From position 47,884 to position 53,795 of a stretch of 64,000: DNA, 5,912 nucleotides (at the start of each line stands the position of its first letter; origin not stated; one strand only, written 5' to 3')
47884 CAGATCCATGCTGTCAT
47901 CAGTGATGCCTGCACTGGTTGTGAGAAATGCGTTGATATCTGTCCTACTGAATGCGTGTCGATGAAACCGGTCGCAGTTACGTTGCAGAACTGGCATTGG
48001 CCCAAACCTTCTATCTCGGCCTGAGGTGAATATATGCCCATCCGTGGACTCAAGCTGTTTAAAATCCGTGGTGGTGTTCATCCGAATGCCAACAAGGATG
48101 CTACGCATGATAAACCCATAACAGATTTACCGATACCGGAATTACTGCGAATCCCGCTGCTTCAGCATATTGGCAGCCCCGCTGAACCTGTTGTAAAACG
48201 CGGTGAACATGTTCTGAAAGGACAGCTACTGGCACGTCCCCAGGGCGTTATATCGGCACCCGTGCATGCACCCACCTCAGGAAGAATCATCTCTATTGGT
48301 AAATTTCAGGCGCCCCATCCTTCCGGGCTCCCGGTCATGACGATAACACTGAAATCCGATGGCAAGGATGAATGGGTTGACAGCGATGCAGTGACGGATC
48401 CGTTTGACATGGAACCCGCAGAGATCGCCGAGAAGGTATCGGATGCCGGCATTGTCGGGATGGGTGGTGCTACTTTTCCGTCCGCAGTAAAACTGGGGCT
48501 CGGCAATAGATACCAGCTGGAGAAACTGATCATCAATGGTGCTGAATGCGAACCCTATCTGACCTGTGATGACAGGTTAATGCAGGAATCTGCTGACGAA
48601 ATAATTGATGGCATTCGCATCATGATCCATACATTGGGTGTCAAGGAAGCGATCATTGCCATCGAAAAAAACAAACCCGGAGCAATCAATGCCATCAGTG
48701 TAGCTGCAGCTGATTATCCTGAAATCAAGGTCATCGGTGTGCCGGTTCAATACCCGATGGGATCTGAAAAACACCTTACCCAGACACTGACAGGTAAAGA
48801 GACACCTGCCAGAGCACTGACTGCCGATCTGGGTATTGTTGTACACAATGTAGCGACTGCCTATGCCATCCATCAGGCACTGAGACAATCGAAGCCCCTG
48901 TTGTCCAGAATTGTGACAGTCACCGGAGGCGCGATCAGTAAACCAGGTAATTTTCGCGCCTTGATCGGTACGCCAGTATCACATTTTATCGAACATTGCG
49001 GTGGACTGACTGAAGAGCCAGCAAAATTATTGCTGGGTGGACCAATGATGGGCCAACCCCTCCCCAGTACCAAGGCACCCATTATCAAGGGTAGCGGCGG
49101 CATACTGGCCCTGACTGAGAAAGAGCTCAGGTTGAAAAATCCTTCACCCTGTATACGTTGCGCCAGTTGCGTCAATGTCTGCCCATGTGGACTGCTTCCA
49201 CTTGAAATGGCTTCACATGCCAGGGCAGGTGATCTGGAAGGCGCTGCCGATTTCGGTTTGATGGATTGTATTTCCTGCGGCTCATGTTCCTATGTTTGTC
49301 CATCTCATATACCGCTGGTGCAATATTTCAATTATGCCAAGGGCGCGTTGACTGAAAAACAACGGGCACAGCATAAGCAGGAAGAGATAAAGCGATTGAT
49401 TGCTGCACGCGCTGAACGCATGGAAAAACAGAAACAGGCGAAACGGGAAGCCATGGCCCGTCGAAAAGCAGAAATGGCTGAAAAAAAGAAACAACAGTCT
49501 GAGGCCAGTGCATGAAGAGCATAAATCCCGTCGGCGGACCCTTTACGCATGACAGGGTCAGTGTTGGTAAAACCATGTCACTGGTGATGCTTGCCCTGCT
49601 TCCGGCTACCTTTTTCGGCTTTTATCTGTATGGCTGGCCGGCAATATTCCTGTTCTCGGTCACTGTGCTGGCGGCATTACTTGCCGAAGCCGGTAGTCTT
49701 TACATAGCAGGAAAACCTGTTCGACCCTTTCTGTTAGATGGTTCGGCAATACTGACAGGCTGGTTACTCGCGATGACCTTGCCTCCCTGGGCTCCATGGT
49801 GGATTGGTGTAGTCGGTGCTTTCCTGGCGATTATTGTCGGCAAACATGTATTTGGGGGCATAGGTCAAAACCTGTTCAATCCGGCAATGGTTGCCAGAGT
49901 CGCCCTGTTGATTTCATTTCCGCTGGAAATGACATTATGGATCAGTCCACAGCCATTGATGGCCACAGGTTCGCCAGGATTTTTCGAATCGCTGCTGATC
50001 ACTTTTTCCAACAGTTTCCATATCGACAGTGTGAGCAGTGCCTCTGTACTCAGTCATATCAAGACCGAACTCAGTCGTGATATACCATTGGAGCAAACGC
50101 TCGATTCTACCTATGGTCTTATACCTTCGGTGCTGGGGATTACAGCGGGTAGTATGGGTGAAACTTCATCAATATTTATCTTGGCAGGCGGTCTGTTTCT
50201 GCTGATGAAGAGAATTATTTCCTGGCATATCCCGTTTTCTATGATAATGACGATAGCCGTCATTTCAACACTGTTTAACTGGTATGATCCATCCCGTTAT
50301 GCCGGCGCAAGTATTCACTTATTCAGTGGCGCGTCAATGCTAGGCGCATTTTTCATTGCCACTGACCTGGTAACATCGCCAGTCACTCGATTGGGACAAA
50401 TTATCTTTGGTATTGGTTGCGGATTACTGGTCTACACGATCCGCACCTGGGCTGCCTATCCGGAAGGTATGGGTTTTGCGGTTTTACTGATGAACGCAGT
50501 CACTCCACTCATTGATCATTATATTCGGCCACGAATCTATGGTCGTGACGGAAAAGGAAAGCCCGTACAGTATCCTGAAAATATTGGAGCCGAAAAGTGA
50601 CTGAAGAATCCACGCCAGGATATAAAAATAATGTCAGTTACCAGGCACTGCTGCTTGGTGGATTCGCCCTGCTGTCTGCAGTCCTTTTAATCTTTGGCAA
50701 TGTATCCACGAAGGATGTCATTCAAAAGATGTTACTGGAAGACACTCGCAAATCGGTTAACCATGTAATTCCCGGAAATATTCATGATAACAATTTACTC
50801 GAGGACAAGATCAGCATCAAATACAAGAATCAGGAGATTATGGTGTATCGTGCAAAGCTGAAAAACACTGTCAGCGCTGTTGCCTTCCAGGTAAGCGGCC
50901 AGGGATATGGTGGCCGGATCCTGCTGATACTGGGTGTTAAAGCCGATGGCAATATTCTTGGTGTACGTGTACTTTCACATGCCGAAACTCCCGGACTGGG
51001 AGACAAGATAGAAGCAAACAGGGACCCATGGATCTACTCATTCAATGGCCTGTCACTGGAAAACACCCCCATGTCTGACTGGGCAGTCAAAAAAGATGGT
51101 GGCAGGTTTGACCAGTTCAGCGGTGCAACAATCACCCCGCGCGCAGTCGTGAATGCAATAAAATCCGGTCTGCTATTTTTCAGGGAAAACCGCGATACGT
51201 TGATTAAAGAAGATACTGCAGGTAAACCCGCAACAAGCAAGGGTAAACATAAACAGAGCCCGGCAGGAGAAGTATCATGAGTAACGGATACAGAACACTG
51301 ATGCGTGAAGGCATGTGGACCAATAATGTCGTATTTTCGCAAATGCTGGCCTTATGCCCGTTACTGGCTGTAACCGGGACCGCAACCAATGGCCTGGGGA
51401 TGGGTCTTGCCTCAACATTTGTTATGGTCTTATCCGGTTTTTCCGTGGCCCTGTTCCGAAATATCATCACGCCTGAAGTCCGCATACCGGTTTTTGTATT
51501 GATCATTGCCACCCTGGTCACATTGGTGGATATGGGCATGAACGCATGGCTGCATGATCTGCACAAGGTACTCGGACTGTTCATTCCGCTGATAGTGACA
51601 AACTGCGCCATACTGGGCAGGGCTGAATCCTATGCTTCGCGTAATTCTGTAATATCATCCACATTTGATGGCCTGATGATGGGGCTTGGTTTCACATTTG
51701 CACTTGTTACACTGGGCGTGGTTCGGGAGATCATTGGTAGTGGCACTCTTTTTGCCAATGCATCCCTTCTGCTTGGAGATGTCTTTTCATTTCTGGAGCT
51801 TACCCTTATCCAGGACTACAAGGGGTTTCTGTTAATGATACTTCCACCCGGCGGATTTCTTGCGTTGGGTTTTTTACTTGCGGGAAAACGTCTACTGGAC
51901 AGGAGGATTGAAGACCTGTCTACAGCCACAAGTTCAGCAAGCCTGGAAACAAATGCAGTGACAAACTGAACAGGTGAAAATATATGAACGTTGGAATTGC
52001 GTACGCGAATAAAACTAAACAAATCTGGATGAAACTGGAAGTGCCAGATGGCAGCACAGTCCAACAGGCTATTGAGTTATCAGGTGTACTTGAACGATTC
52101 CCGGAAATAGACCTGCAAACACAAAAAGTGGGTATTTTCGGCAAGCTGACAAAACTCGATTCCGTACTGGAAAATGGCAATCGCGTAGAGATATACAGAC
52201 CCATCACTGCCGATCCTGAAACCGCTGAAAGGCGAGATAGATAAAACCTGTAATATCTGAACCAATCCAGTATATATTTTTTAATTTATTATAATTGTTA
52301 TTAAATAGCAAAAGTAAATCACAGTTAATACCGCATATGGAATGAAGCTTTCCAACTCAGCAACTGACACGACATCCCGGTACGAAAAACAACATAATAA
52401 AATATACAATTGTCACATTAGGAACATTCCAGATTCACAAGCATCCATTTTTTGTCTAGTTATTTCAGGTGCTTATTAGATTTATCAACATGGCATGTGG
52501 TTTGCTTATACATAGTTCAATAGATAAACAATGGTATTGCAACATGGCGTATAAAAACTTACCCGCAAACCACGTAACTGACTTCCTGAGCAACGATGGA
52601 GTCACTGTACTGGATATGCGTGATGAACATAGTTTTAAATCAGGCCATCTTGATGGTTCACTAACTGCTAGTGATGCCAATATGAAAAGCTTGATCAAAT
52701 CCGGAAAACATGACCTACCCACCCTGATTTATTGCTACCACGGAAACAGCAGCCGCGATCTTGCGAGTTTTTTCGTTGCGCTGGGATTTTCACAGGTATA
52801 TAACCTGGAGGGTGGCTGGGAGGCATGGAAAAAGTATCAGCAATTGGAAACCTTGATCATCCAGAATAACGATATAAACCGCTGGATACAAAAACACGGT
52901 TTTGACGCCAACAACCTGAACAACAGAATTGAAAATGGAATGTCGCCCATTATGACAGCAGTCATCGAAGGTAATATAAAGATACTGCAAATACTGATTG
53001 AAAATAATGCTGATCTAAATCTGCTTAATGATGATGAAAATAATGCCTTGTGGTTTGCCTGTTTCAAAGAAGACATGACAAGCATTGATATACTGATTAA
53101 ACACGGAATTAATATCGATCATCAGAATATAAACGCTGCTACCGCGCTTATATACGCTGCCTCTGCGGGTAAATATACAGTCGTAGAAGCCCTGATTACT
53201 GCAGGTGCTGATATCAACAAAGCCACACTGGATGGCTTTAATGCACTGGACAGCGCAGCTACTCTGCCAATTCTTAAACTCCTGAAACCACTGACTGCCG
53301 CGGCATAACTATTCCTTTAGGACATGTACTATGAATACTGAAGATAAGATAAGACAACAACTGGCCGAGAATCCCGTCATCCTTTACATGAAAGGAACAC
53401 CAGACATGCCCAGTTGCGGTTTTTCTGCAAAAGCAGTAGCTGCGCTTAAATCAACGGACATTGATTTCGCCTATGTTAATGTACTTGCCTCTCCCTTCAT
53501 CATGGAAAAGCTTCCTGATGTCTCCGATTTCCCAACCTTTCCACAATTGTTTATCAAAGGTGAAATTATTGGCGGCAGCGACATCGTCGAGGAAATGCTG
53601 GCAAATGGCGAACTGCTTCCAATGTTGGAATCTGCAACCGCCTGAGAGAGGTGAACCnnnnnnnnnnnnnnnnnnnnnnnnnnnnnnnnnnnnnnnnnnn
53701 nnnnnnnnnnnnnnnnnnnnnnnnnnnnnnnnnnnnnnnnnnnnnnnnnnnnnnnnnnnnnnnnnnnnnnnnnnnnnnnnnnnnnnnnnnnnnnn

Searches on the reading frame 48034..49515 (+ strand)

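Call 12: search_protein_families(library=ncbifam, proteins=[window:48034-49515:+], max_evalue=0.001)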
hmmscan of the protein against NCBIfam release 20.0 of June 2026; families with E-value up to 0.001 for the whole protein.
window:48034-49515:+ (493 aa): 26 families (the best 25 are shown)
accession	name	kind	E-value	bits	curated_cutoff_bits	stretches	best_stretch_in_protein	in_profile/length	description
TIGR01945.1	rnfC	subfamily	4.5e-181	602.1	245.95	1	8-443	1-435/435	RnfABCDGE type electron transport complex subunit C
NF003454.1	PRK05035.1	equivalog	4.1e-180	599.9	345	1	7-488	2-484/556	electron transport complex subunit RsxC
NF041837.1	rnfC_Methano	equivalog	1.2e-64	218.8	650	2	247-449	235-436/438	Rnf electron transport complex subunit RnfC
TIGR04481.1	PR_assoc_PrdC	equivalog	8.5e-54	183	490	1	39-361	2-306/425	proline reductase-associated electron transfer protein PrdC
NF003761.0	PRK05352.1-4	equivalog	1.9e-12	46.7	450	1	373-433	376-438/449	Na(+)-translocating NADH-quinone reductase subunit A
TIGR01959.1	nuoF_fam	equivalog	3.3e-12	45.5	558.65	1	126-235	33-144/410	NADH-quinone oxidoreductase subunit NuoF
TIGR00314.1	cdhA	equivalog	3.7e-09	35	781.3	1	359-444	387-471/784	CO dehydrogenase/acetyl-CoA synthase complex subunit alpha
NF009053.0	PRK12387.1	subfamily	9.8e-08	32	204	1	369-442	36-109/180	formate hydrogenlyase complex iron-sulfur subunit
TIGR01971.1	NuoI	subfamily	1e-07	31.6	113.05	1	370-436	41-108/121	NADH-quinone oxidoreductase, chain I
NF010120.0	PRK13596.1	equivalog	2e-07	29.9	389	1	120-213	32-128/433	NADH-quinone oxidoreductase subunit NuoF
NF042909.1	FMH_DH_FwdF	exception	3.4e-07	29.7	375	1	370-427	256-311/336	tungsten-dependent formylmethanofuran dehydrogenase subunit FwdF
NF004538.0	PRK05888.1-4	equivalog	7.6e-07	28.9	135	1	371-473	61-157/162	NADH-quinone oxidoreductase subunit NuoI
NF007205.0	PRK09626.1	equivalog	1.1e-06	28.6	93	1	371-447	17-94/105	2-oxoglutarate-acceptor oxidoreductase subunit OorD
NF008436.0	PRK11278.1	equivalog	4e-06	26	749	1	125-208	45-131/448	NADH-quinone oxidoreductase subunit NuoF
NF045874.1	Vhu_polyferre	exception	4.7e-06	25.6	600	1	370-438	29-88/381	F420-non-reducing hydrogenase associated-polyferredoxin VhuB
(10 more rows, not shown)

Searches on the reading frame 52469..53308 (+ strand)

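Call 11: search_protein_families(library=pfam, proteins=[window:52469-53308:+], max_evalue=0.01)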
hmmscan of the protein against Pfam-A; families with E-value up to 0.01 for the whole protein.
window:52469-53308:+ (279 aa): 8 families
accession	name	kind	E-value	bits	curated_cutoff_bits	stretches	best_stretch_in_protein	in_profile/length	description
PF12796.13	Ank_2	-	2e-18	67.2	27.3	2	135-220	11-90/90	Ankyrin repeats (3 copies)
PF13637.12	Ank_4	-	5.6e-17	61.9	22.7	3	194-243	1-50/50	Ankyrin repeats (many copies)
PF00581.25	Rhodanese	-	2e-15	57.5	22.2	1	39-122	8-101/102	Rhodanese-like domain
PF00023.36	Ank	-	2.3e-15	56.3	21.1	2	156-187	1-32/33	Ankyrin repeat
PF13606.12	Ank_3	-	4.3e-14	51.5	22.3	2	156-184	1-29/30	Ankyrin repeat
PF13857.12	Ank_5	-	1.4e-12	48.1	27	2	209-256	1-49/56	Ankyrin repeats (many copies)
PF24521.3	Ank_KRIT1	-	0.0012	19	80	0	218-247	41-70/149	KRIT1 ankyrin-repeats domain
PF23745.1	ANK_LRRK2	-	0.0027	18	27.5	0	227-253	35-61/130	LRRK2 ANK repeat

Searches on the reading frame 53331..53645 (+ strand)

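Call 11: search_protein_families(library=pfam, proteins=[window:53331-53645:+], max_evalue=0.01)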
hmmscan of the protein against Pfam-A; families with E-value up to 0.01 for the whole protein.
window:53331-53645:+ (104 aa): 3 families
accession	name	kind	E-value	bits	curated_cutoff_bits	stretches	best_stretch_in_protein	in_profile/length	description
PF00462.30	Glutaredoxin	-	2.7e-17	63.2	22.9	1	16-80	1-60/60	Glutaredoxin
PF13417.12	GST_N_3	-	0.0012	19.6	22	1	25-86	3-63/75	Glutathione S-transferase, N-terminal domain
PF13409.12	GST_N_2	-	0.0017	19.4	25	1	29-91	2-68/70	Glutathione S-transferase, N-terminal domain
